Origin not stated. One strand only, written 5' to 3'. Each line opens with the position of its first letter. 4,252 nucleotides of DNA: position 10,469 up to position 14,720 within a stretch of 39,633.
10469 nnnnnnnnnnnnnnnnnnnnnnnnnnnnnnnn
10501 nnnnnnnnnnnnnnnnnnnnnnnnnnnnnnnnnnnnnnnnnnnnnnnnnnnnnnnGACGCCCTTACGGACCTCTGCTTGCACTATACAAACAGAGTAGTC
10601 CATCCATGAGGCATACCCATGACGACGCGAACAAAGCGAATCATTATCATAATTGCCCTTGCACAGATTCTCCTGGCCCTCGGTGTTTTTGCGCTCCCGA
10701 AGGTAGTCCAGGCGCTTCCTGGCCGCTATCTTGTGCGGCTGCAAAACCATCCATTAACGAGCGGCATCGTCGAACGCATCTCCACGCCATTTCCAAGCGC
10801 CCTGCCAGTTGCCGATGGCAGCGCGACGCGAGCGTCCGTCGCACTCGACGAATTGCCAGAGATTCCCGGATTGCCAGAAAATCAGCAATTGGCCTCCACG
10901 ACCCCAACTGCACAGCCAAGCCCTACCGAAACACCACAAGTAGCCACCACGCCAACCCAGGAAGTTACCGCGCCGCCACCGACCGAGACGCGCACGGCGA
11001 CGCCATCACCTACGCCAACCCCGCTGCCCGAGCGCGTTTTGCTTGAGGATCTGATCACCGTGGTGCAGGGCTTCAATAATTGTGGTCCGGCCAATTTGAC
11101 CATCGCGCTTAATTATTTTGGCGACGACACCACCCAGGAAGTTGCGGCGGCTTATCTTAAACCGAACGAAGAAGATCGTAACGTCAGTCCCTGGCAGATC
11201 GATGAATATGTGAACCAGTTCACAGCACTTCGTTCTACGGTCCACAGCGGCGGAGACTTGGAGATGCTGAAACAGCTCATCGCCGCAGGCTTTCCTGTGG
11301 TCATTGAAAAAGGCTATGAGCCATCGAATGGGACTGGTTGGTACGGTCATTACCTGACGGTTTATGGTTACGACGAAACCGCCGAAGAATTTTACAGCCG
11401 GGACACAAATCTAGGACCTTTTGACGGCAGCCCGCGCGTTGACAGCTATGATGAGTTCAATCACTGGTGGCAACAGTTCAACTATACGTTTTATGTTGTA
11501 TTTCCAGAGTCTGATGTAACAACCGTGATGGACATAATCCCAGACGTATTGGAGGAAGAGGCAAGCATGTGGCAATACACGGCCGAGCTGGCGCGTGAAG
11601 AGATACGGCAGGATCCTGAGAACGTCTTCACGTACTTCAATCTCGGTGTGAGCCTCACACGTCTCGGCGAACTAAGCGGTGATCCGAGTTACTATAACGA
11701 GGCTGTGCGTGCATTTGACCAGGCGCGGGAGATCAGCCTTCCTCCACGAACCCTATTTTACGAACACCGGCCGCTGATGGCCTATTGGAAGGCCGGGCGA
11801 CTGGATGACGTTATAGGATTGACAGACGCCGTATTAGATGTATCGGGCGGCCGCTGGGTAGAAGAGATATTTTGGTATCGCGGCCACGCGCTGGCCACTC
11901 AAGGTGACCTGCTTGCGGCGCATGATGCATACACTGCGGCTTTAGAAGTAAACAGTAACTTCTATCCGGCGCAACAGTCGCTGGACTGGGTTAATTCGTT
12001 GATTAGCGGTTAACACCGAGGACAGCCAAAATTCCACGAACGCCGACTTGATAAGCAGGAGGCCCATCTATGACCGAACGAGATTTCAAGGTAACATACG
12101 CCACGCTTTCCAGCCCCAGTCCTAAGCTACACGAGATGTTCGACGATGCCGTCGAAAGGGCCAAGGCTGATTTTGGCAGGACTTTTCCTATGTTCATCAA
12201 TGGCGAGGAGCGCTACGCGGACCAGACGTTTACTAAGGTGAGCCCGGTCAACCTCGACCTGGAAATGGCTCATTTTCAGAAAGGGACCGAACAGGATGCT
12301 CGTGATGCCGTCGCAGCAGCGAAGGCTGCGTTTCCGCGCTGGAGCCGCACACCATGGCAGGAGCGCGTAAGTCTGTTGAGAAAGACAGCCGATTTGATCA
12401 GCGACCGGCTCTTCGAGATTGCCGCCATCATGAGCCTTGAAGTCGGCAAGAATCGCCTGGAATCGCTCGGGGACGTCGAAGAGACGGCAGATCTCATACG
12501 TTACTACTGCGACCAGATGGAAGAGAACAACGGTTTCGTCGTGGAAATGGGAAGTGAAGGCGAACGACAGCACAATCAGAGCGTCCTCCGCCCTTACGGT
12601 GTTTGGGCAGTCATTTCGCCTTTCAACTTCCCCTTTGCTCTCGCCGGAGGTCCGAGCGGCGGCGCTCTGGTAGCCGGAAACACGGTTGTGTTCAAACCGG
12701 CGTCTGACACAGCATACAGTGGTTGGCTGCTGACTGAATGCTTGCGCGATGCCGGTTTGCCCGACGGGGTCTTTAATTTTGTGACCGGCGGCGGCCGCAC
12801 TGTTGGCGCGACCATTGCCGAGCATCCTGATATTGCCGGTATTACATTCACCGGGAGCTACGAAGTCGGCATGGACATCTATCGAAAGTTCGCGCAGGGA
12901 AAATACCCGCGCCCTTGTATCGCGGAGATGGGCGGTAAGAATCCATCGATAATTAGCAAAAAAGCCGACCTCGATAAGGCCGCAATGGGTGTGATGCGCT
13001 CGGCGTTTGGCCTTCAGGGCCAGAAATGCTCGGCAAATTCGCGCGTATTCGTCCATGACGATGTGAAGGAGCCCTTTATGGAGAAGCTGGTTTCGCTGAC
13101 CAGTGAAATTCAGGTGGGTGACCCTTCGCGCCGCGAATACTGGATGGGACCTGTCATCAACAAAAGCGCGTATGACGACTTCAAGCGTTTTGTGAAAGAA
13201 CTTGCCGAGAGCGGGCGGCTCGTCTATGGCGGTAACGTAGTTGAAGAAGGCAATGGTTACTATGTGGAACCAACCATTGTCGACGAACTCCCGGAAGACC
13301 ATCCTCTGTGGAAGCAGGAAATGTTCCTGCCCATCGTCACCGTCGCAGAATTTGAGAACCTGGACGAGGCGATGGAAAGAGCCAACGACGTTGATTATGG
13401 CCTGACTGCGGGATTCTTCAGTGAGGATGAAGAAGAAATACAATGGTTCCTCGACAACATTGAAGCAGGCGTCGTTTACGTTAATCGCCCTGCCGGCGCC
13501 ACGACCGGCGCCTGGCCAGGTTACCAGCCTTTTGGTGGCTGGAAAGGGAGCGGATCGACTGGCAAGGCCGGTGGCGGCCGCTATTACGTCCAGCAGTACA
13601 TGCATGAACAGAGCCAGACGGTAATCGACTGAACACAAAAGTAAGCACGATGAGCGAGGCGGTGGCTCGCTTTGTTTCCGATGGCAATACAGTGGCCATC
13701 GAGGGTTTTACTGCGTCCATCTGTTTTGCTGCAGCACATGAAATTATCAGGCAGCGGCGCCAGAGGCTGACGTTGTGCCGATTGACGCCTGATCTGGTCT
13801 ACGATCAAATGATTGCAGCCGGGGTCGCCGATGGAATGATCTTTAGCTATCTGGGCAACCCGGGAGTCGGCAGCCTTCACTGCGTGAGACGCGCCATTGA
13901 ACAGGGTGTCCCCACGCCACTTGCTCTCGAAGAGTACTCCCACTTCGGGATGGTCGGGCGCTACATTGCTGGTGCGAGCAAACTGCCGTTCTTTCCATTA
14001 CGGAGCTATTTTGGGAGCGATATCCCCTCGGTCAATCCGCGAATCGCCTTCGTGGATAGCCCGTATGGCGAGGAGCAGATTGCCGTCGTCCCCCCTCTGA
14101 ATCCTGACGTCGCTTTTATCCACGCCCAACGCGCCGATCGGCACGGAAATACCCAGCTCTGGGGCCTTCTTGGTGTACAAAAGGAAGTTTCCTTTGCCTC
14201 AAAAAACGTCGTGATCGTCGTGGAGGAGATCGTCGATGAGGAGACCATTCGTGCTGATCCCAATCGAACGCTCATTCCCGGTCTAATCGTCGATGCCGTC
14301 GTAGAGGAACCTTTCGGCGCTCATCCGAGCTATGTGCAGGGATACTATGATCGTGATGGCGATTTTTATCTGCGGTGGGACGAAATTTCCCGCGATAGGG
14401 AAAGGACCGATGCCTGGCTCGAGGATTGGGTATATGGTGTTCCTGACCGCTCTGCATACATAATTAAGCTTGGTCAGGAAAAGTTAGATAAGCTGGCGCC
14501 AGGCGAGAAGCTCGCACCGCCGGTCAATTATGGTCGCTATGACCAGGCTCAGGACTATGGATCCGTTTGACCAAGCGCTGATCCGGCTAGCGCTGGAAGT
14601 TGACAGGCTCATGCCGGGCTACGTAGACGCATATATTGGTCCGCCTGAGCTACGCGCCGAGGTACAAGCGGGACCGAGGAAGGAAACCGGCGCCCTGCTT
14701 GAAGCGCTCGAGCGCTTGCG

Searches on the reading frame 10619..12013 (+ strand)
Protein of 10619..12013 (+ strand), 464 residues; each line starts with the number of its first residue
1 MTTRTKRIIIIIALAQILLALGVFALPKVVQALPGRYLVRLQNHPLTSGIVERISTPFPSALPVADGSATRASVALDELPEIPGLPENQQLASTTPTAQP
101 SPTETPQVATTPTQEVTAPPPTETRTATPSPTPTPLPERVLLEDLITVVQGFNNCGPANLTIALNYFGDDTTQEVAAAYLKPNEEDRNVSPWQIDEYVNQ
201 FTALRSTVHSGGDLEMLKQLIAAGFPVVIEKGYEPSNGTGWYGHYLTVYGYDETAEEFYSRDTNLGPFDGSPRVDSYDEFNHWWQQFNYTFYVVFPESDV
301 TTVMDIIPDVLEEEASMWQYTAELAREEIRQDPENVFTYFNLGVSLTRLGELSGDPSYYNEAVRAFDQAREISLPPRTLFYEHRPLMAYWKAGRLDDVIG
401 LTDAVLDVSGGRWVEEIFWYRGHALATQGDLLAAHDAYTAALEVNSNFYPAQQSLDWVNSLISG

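Call 66: search_protein_families(library=pfam, proteins=[window:10619-12013:+], max_evalue=0.00001)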
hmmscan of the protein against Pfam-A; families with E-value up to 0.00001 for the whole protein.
window:10619-12013:+ (464 aa): 2 families
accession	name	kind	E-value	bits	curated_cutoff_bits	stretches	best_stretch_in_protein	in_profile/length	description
PF13529.12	Peptidase_C39_2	-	2.6e-11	44.7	24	1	149-264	7-143/143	Peptidase_C39 like family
PF07719.23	TPR_2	-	9.3e-06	25.8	27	0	416-447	2-33/34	Tetratricopeptide repeat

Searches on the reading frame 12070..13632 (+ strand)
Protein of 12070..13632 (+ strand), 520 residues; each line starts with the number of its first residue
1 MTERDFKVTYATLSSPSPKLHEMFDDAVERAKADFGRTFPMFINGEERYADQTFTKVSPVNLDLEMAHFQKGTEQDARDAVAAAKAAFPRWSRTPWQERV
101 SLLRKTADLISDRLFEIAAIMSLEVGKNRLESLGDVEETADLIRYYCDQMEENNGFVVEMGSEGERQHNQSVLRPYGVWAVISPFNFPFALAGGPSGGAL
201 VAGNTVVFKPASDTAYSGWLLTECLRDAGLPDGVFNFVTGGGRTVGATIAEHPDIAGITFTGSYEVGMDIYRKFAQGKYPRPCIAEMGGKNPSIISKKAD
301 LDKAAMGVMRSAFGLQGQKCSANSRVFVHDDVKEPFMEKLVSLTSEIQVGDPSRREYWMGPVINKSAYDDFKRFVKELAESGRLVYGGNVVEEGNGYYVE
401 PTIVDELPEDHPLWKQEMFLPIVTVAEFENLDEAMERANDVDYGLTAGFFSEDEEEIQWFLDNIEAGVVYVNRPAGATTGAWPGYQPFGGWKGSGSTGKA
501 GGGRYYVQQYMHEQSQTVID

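Call 66: search_protein_families(library=pfam, proteins=[window:12070-13632:+], max_evalue=0.00001)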
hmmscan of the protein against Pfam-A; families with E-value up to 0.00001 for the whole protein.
window:12070-13632:+ (520 aa): 1 family
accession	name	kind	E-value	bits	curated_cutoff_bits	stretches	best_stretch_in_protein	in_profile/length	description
PF00171.27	Aldedh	-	4.4e-144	480.9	23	1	52-513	7-458/461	Aldehyde dehydrogenase family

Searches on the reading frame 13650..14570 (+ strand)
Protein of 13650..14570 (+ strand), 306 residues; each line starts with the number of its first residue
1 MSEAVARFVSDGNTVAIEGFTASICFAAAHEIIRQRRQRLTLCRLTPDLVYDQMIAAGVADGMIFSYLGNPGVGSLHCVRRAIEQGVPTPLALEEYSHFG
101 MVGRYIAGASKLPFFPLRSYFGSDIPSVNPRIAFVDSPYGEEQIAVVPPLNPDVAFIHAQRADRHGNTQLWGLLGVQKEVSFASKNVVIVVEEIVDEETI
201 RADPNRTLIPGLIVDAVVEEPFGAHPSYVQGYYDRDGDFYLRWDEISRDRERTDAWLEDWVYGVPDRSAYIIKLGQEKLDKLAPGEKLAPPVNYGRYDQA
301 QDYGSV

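Call 66: search_protein_families(library=pfam, proteins=[window:13650-14570:+], max_evalue=0.00001)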
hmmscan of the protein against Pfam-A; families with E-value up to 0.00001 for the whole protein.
window:13650-14570:+ (306 aa): 1 family
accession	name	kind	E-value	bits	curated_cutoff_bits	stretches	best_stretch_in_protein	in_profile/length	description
PF01144.29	CoA_trans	-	6e-21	75.3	23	1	1-219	4-216/217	Coenzyme A transferase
